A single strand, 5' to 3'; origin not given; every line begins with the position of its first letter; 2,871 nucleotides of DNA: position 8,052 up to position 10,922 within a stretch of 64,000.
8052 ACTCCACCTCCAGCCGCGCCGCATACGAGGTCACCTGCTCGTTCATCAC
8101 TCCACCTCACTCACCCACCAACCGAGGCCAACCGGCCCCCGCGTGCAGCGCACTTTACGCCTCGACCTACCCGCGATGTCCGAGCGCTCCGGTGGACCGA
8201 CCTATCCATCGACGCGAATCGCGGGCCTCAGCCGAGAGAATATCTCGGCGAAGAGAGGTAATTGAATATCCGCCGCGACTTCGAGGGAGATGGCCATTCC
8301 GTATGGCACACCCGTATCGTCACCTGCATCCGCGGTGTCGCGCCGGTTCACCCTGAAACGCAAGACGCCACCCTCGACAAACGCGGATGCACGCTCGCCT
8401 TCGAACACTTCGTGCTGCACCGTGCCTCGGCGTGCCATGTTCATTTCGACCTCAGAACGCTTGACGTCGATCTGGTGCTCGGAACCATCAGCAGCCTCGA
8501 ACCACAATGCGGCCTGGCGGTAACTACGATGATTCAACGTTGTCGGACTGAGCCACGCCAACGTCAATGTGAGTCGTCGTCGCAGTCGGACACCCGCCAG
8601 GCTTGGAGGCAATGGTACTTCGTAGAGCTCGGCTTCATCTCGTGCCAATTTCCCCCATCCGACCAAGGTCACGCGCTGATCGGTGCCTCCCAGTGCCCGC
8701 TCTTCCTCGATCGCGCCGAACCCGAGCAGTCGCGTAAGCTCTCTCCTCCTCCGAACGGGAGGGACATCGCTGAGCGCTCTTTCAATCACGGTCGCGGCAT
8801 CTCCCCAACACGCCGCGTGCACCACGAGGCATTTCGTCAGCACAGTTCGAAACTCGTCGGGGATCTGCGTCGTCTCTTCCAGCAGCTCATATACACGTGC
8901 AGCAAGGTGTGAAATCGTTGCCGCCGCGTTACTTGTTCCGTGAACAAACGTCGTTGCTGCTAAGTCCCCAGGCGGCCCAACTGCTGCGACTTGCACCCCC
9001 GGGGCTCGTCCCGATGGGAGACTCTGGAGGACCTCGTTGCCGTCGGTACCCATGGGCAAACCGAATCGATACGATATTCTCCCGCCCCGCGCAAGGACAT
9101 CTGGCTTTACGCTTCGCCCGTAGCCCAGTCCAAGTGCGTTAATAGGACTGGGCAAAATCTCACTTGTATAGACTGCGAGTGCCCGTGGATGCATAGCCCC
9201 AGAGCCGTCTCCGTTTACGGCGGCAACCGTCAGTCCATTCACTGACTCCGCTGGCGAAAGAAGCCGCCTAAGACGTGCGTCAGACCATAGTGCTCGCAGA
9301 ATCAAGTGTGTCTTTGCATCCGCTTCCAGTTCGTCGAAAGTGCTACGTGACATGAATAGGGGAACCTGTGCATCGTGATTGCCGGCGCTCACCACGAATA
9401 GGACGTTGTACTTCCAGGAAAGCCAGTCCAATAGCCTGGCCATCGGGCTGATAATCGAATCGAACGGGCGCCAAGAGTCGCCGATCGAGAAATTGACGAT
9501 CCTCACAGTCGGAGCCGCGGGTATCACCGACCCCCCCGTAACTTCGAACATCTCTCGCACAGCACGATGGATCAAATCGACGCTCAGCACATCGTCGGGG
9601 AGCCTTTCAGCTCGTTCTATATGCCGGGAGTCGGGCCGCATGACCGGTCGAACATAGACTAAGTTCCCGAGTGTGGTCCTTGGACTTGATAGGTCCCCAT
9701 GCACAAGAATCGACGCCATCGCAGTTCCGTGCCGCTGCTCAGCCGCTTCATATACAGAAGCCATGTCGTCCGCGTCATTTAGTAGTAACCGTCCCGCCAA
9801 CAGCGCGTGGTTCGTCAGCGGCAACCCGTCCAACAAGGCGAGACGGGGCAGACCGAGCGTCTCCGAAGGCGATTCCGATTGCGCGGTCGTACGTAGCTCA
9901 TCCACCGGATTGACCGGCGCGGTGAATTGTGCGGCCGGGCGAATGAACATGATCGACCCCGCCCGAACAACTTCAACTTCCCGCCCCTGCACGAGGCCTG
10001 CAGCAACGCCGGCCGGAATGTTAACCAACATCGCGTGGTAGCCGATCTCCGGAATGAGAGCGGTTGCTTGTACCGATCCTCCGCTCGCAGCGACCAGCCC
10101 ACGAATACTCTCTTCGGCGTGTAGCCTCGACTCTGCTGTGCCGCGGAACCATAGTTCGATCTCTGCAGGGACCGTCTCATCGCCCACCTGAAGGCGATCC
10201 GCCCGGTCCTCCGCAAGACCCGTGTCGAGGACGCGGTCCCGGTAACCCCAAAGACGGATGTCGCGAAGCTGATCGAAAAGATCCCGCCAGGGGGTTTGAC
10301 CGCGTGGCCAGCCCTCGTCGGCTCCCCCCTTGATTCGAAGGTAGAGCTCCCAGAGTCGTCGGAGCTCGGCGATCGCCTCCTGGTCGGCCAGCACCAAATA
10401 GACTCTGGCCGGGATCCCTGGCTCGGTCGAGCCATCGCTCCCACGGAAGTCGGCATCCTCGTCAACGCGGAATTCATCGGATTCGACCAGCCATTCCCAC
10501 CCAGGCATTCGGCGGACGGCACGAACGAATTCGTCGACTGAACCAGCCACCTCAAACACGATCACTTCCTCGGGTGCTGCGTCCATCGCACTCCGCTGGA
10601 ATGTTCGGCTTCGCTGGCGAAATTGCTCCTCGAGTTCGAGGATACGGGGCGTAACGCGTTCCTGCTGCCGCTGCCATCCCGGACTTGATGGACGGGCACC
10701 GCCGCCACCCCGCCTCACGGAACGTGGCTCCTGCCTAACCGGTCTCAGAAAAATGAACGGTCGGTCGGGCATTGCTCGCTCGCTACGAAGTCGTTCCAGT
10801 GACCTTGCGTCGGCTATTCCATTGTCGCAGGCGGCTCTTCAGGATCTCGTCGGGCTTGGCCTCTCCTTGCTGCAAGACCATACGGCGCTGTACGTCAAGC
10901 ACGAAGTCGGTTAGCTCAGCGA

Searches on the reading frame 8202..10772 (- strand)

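Call 79: search_protein_families(library=pfam, proteins=[window:8202-10772:-], max_evalue=0.00001)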
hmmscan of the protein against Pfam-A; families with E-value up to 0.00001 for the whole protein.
window:8202-10772:- (856 aa): 1 family
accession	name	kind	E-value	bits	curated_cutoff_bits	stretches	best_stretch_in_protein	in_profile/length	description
PF00082.27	Peptidase_S8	-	1.9e-12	47.6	21.8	1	342-654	50-273/288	Subtilase family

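Call 80: search_protein_families(library=padloc, proteins=[window:8202-10772:-], max_evalue=0.001)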
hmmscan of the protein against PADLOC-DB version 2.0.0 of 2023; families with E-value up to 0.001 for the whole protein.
window:8202-10772:- (856 aa): 8 families
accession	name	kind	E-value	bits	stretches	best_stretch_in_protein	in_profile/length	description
PDLC04233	IetS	-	2e-278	924.1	1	1-854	1-850/855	-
PDLC04234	IetS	-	5.3e-172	571.4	1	1-656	1-656/656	-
PDLC02198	IetS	-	3.1e-33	112.7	1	305-762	250-676/795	-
PDLC02197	IetS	-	9.9e-21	71.7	1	414-725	344-594/749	-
PDLC02199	IetS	-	1.1e-17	61.5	1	342-568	344-544/826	-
PDLC02201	IetS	-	2e-14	50.8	2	499-725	401-585/781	-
PDLC02202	IetS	-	5e-10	36.3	1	423-562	396-497/780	-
PDLC02200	IetS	-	3.2e-06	23.6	1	417-567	367-492/780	-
